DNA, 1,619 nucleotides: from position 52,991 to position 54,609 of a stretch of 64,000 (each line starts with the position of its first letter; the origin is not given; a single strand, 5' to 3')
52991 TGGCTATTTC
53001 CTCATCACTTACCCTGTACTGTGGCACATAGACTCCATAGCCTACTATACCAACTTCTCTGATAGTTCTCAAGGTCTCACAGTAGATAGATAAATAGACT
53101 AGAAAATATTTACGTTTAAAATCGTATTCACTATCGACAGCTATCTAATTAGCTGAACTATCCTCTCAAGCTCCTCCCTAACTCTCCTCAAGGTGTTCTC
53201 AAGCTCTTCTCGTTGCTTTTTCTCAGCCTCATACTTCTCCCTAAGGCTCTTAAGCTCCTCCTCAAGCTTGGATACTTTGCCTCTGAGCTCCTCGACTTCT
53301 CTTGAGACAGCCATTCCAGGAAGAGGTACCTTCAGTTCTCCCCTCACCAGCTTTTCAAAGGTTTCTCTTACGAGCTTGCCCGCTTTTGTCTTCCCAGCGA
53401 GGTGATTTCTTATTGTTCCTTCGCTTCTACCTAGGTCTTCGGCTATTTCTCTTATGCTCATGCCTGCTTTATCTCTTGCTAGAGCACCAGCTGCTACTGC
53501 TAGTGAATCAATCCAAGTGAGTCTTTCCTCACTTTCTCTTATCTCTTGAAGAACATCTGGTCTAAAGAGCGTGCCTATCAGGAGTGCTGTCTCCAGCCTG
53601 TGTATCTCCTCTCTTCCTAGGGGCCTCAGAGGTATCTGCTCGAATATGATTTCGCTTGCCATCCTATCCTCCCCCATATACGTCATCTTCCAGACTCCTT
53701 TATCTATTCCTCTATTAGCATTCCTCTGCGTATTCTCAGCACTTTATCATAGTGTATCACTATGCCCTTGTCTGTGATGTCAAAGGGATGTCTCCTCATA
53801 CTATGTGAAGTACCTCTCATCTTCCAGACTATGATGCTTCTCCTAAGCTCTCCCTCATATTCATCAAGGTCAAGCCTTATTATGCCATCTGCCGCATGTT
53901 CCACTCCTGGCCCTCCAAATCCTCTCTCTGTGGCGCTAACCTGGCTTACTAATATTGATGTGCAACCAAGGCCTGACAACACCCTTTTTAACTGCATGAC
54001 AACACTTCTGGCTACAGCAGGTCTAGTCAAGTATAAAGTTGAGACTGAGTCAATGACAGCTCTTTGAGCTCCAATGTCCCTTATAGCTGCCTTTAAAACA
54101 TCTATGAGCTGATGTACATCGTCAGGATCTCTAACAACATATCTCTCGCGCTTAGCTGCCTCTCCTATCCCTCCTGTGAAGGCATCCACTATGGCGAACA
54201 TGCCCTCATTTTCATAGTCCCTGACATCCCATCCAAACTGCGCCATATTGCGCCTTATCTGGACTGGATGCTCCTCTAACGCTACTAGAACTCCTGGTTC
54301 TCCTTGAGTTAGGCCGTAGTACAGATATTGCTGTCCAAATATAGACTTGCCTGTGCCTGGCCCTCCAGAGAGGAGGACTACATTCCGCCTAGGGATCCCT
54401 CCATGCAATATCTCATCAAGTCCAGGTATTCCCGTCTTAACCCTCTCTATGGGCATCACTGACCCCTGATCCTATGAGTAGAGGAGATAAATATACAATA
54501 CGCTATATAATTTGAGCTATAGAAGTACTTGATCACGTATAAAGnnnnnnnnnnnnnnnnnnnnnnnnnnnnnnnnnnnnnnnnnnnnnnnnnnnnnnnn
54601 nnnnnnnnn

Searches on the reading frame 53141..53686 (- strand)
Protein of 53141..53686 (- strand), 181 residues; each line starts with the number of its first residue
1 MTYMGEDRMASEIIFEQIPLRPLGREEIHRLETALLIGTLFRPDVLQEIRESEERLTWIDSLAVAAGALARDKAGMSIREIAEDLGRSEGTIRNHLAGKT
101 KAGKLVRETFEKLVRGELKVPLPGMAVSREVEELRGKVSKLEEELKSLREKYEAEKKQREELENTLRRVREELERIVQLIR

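Call 3: search_protein_families(library=pfam, proteins=[window:53141-53686:-], max_evalue=0.1)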
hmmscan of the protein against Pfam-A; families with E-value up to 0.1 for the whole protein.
window:53141-53686:- (181 aa): 47 families (the best 25 are shown)
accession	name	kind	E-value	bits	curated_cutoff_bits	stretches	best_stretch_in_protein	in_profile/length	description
PF08281.18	Sigma70_r4_2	-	5e-06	26.5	25.7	1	75-96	26-47/54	Sigma-70, region 4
PF14493.12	HTH_40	-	3e-05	24.6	27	1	73-151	10-75/89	Helix-turn-helix domain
PF13936.12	HTH_38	-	6.1e-05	23.1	27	1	73-96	18-41/44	Helix-turn-helix domain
PF13384.12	HTH_23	-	0.00013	22.1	24.6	1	70-95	13-37/50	Homeodomain-like domain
PF19575.5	HTH_58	-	0.0002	21.7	23.8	1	70-97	21-48/62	Helix-turn-helix domain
PF00038.26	Filament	-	0.00036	20.7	40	1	108-175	50-114/313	Intermediate filament protein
PF13412.12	HTH_24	-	0.00076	19.4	21.9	1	71-96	13-38/48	Winged helix-turn-helix DNA-binding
PF25078.1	DUF7801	-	0.0014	19.3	33.2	1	126-177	57-108/155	Domain of unknown function (DUF7801)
PF04545.22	Sigma70_r4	-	0.0018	18.2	24.1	1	71-95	16-40/50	Sigma-70, region 4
PF15035.11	Rootletin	-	0.0027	18.2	36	1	128-178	75-125/188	Ciliary rootlet component, centrosome cohesion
PF08279.18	HTH_11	-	0.004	17.5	25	1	72-97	13-37/55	HTH domain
PF16523.10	betaPIX_CC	-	0.0045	17.3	26.8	1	131-173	34-76/85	betaPIX coiled coil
PF04871.18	Uso1_p115_C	-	0.0048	17.6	28.4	1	128-176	7-58/121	Uso1 / p115 like vesicle tethering protein, C terminal region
PF01022.26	HTH_5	-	0.0052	17.1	22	1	75-97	15-37/47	Bacterial regulatory protein, arsR family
PF25014.1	NET2A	-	0.0057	17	33.1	1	130-179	154-203/235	NET2A-like domain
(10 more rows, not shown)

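Call 4: search_protein_families(library=ncbifam, proteins=[window:53141-53686:-], max_evalue=0.1)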
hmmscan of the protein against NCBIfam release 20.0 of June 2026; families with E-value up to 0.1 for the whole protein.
window:53141-53686:- (181 aa): 15 families
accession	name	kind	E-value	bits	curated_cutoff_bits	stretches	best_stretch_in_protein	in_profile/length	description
TIGR03879.1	near_KaiC_dom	domain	3.4e-21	75.5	65.1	1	44-114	1-89/91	probable regulatory domain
NF033546.1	transpos_IS21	equivalog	0.0007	19.2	160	1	72-173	5-102/294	IS21 family transposase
TIGR04211.1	SH3_and_anchor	equivalog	0.0015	18.2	65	1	127-178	71-122/198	TIGR04211 family SH3 domain-containing protein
TIGR02168.1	SMC_prok_B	equivalog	0.0021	15.9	567.35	1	127-176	677-726/1181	chromosome segregation protein SMC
TIGR01884.1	cas_HTH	subfamily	0.0023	17.3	60.2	1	74-98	153-179/202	CRISPR-associated CARF protein Csa3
NF047408.1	SA0632_fam_LP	equivalog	0.0027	17.3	70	1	128-174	21-67/68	SA0632 family lipoprotein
TIGR02937.1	sigma70-ECF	superfamily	0.0039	16.8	42.9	1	71-97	129-155/165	sigma-70 family RNA polymerase sigma factor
NF052320.1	Cbp1_fam_LP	subfamily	0.011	15.3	90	1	46-172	60-180/286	Cbp1 family collagen-binding glycoprotein adhesin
NF033516.0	transpos_IS3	equivalog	0.012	14.9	160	1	72-171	11-99/369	IS3 family transposase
NF053525.1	thylo_ssr2422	subfamily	0.013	15.9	38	0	108-157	8-51/77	ssr2422 family thylakoid membrane protein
NF033930.1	pneumo_PspA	exception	0.014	14.2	850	1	117-175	282-341/659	pneumococcal surface protein A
NF045487.1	ASRP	equivalog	0.021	13.4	300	1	124-176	185-237/593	archaea-specific SMC-related protein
NF033545.0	transpos_IS630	equivalog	0.026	14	100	1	69-103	6-40/299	IS630 family transposase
TIGR02985.1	Sig70_bacteroi1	subfamily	0.043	14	126.4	0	74-97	129-152/162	RNA polymerase sigma-70 factor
NF043073.1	MMSYN1_0195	equivalog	0.071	11.2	1250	1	128-176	373-421/1021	spermidine/putrescine ABC transporter permease/substrate-binding protein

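Call 80: search_protein_families(library=padloc, proteins=[window:53141-53686:-], max_evalue=0.01)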
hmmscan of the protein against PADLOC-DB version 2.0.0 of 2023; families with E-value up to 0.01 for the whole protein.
window:53141-53686:- (181 aa): 9 families
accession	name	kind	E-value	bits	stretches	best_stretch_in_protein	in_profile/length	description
PDLC01434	CasR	-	0.00014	19.8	1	73-98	139-164/191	"CAS-I,CAS-II,CAS-III,CAS-IV,CAS-V,CAS-VI; associated_signaling"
PDLC01438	Csa3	-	0.00018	19.7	1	47-164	142-236/305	"CAS-I,CAS-II,CAS-III,CAS-IV,CAS-V,CAS-VI; associated_signaling"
PDLC03859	LmuB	-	0.00028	18.2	1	121-176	335-393/611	-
PDLC03863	LmuB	-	0.00028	17.7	1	127-176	232-281/610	-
PDLC04133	mad1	-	0.00044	18.5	1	72-96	2-26/60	mads_1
PDLC01268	CasR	-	0.00044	18.3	1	72-101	134-163/179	"CAS-I,CAS-II,CAS-III,CAS-IV,CAS-V,CAS-VI; associated_signaling"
PDLC03862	LmuB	-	0.00052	16.5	1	125-178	447-500/643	-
PDLC02723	PbeC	-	0.00077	16.1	1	126-178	202-254/618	PbeC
PDLC01850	CARF3--CARF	-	0.002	16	1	72-107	156-191/209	-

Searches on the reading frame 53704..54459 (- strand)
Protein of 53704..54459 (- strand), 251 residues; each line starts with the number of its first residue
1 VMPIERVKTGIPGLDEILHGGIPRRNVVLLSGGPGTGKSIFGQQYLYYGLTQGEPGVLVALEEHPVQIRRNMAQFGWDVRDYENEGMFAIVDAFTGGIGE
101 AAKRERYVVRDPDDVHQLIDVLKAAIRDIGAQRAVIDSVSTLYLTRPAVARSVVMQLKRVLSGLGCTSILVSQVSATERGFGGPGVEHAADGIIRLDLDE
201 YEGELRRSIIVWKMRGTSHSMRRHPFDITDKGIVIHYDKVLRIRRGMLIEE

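Call 3: search_protein_families(library=pfam, proteins=[window:53704-54459:-], max_evalue=0.1)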
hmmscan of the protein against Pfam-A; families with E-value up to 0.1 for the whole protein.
window:53704-54459:- (251 aa): 8 families
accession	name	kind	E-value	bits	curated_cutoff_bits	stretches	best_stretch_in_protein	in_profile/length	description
PF06745.19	ATPase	-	2.5e-91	305.6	26.6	1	7-238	1-229/231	KaiC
PF13481.12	AAA_25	-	3.1e-07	30.7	27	1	4-175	12-191/195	AAA domain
PF20720.3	nSTAND3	-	0.0084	16.3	27.2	1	24-68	16-51/155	Novel STAND NTPase 3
PF00519.23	PPV_E1_C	-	0.031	13.9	26.5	1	17-45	112-139/289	Papillomavirus helicase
PF03796.21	DnaB_C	-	0.034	14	27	1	7-173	2-177/255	DnaB-like helicase C terminal domain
PF09848.15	SLFN-g3_helicase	-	0.045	13.5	24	1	25-49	1-25/354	Schlafen group 3, DNA/RNA helicase domain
PF05625.17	PAXNEB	-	0.049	13.1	28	0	8-71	20-84/366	PAXNEB protein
PF13191.12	AAA_16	-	0.05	14.5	32.6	1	24-130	23-128/167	AAA ATPase domain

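Call 4: search_protein_families(library=ncbifam, proteins=[window:53704-54459:-], max_evalue=0.1)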
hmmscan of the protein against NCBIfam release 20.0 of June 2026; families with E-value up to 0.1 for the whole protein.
window:53704-54459:- (251 aa): 18 families
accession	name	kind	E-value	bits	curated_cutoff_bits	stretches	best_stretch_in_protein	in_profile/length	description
TIGR03877.1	thermo_KaiC_1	hypoth_equivalog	2.1e-138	459.6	307.25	1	4-241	1-238/238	KaiC domain-containing protein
TIGR03881.1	KaiC_arch_4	hypoth_equivalog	1.2e-51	175.6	247.8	1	5-235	1-228/231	KaiC domain-containing protein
NF006799.0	PRK09302.1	equivalog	1e-44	153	408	1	3-235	9-238/515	circadian clock protein KaiC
TIGR03880.1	KaiC_arch_3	hypoth_equivalog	8.7e-37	126.8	249.45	1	10-237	1-219/224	KaiC domain-containing protein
TIGR02655.1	circ_KaiC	equivalog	5.1e-34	117.7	546.25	1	6-242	2-235/484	circadian clock protein KaiC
TIGR03878.1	thermo_KaiC_2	hypoth_equivalog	3.8e-16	59.2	232.2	1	19-234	30-252/259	KaiC domain-containing protein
NF052589.1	ArlH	equivalog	6.3e-14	52.2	215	1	13-235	8-223/229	archaellum protein ArlH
NF004723.0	PRK06067.1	subfamily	8e-14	51.7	194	1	7-154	16-151/243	flagellar accessory protein FlaH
TIGR00416.1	sms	equivalog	2.5e-06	26.5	403.05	1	5-162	74-202/454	DNA repair protein RadA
TIGR02237.1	recomb_radB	equivalog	8.3e-06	25.8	172.4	1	131-233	98-209/210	DNA repair and recombination protein RadB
NF006320.0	PRK08533.1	equivalog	3.7e-05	23.5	215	1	13-52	12-50/230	flagellar accessory protein FlaH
NF006861.0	PRK09361.1-1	equivalog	9.9e-05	22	278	0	6-39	4-37/235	DNA repair and recombination protein RadB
NF004629.0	PRK05973.1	equivalog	0.00045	19.3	156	1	24-93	63-132/237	DNA helicase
NF003301.0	PRK04301.1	equivalog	0.0017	17.6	259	1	4-44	80-120/316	DNA repair and recombination protein RadA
TIGR03600.1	phage_DnaB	exception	0.0064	15.5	498.65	1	7-72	177-243/421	phage replicative helicase, DnaB family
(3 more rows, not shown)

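Call 46: find_related_loci(query=A3, collection=metagenome_contigs, flank=6000)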
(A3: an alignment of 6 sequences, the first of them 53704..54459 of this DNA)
Query A3 (251 aa) in metagenome_contigs; peptide patterns used: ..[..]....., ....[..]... (x = any residue, [..] = any of these).
599 stretches matched a pattern (row limit reached: there are more); 339 encode a relative of the query (tblastn E <= 1e-3); the best 80 are kept; 80 distinct loci.
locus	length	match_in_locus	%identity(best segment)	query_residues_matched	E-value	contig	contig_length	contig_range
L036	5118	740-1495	83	2-251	8e-144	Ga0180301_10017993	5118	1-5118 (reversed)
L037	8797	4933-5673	83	5-251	2e-141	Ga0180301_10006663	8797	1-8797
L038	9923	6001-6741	85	1-247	7e-141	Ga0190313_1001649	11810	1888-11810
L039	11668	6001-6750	83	2-251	6e-140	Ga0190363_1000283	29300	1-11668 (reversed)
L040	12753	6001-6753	82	2-251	2e-139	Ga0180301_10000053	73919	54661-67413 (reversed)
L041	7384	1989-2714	83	5-246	5e-139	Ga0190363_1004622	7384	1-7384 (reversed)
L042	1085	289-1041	85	2-251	3e-153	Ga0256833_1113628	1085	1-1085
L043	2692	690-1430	83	5-251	5e-146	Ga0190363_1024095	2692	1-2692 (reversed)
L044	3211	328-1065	83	5-250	7e-144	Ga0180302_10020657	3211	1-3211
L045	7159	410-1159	81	2-251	3e-138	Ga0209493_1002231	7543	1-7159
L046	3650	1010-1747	83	5-250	6e-142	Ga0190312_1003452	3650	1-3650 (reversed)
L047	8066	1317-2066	81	2-251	2e-136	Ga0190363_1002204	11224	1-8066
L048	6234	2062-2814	79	1-250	2e-136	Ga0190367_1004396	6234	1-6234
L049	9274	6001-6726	83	2-243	2e-135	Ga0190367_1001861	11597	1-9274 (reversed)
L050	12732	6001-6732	83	2-245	2e-135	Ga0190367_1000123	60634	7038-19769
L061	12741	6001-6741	80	2-248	2e-133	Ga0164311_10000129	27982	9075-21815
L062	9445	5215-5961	80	3-251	2e-133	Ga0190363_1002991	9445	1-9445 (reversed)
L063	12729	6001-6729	81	4-246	3e-133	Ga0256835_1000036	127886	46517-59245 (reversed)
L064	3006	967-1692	81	2-243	1e-138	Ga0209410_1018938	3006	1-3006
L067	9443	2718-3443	81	2-243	7e-133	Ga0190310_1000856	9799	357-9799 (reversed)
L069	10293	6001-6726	81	2-243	2e-132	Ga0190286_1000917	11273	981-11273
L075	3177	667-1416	78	2-251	4e-137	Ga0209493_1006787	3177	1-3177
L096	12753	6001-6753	76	1-251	2e-130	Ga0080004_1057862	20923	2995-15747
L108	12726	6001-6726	80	2-243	3e-130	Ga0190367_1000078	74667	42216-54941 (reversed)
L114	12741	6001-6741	77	4-250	6e-129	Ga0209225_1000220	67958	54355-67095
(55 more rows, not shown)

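Call 49: search_protein_families(library=pfam, proteins=[L061:5321-5986:+, L063:5182-5847:+, L064:359-931:+, L067:2062-2682:+, L069:5310-5963:+, L075:3-635:+, L114:5361-5948:+, L062:4655-5158:+, L096:5569-5970:+, L108:5145-5894:+], max_evalue=0.01)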
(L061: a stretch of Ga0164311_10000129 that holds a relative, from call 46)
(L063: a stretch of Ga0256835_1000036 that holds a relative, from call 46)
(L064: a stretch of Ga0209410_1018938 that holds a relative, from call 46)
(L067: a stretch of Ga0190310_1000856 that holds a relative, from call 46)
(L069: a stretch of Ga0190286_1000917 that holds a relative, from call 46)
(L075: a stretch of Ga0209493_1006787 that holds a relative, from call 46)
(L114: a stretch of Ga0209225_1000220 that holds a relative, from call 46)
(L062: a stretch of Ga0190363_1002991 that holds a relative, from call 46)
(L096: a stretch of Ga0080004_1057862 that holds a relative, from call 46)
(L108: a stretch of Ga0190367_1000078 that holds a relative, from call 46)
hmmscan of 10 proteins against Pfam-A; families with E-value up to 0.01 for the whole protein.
L061:5321-5986:+ (222 aa): 3 families
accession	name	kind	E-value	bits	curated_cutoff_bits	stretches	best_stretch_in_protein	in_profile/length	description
PF12706.13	Lactamase_B_2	-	6.8e-23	81.7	27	1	19-185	3-200/200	Beta-lactamase superfamily domain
PF13483.12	Lactamase_B_3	-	2e-20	73.8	24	1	2-184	1-160/160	Beta-lactamase superfamily domain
PF00753.33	Lactamase_B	-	2.7e-05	24.6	22.7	1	35-182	38-194/196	Metallo-beta-lactamase superfamily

L063:5182-5847:+ (222 aa): 0 families

L064:359-931:+ (191 aa): 1 family
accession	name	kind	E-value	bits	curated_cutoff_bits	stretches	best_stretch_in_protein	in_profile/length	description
PF04250.19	DUF429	-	2.9e-09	37.4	23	1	6-180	1-212/214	Protein of unknown function (DUF429)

L067:2062-2682:+ (207 aa): 1 family
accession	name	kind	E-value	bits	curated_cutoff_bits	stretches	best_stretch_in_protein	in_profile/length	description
PF04250.19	DUF429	-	1.1e-09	38.8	23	1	22-196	1-213/214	Protein of unknown function (DUF429)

L069:5310-5963:+ (218 aa): 1 family
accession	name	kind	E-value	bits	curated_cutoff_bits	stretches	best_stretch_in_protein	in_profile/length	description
PF04250.19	DUF429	-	7.6e-09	36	23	1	33-204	1-209/214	Protein of unknown function (DUF429)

L075:3-635:+ (211 aa): 2 families
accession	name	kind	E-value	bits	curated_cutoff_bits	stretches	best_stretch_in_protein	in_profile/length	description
PF02386.22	TrkH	-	1.5e-25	90.1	27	1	17-190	314-491/502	Cation transport protein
PF13782.11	SpoVAB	-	0.0067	17.1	25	0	113-179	35-100/109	Stage V sporulation protein AB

L114:5361-5948:+ (196 aa): 1 family
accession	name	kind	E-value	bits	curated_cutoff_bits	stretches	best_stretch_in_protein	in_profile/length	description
PF06197.19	DUF998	-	9.9e-23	81.2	30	1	21-190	1-180/184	Protein of unknown function (DUF998)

L062:4655-5158:+ (168 aa): 1 family
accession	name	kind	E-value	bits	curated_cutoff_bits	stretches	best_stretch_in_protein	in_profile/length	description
PF04307.19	YdjM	-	5.9e-14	52.4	29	1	4-143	1-146/176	YdjM inner membrane protein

L096:5569-5970:+ (134 aa): 2 families
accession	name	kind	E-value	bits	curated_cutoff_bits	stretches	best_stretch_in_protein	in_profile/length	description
PF02386.22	TrkH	-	5.6e-08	32.1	27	1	5-113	376-491/502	Cation transport protein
PF13782.11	SpoVAB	-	0.0015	19.2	25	1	37-102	36-100/109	Stage V sporulation protein AB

L108:5145-5894:+ (250 aa): 2 families
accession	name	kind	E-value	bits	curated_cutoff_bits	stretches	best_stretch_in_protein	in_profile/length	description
PF01163.29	RIO1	-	0.00017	21.7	22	1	77-192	44-158/187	RIO domain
PF01633.27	Choline_kinase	-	0.00064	19.6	29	0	77-127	27-80/300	Choline/ethanolamine kinase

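Call 80: search_protein_families(library=padloc, proteins=[window:53704-54459:-], max_evalue=0.01)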
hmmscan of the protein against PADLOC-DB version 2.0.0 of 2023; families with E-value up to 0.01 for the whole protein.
window:53704-54459:- (251 aa): 1 family
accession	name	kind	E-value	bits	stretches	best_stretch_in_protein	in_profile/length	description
PDLC04140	mad8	-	0.0012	16.4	1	22-129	24-111/314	mads_8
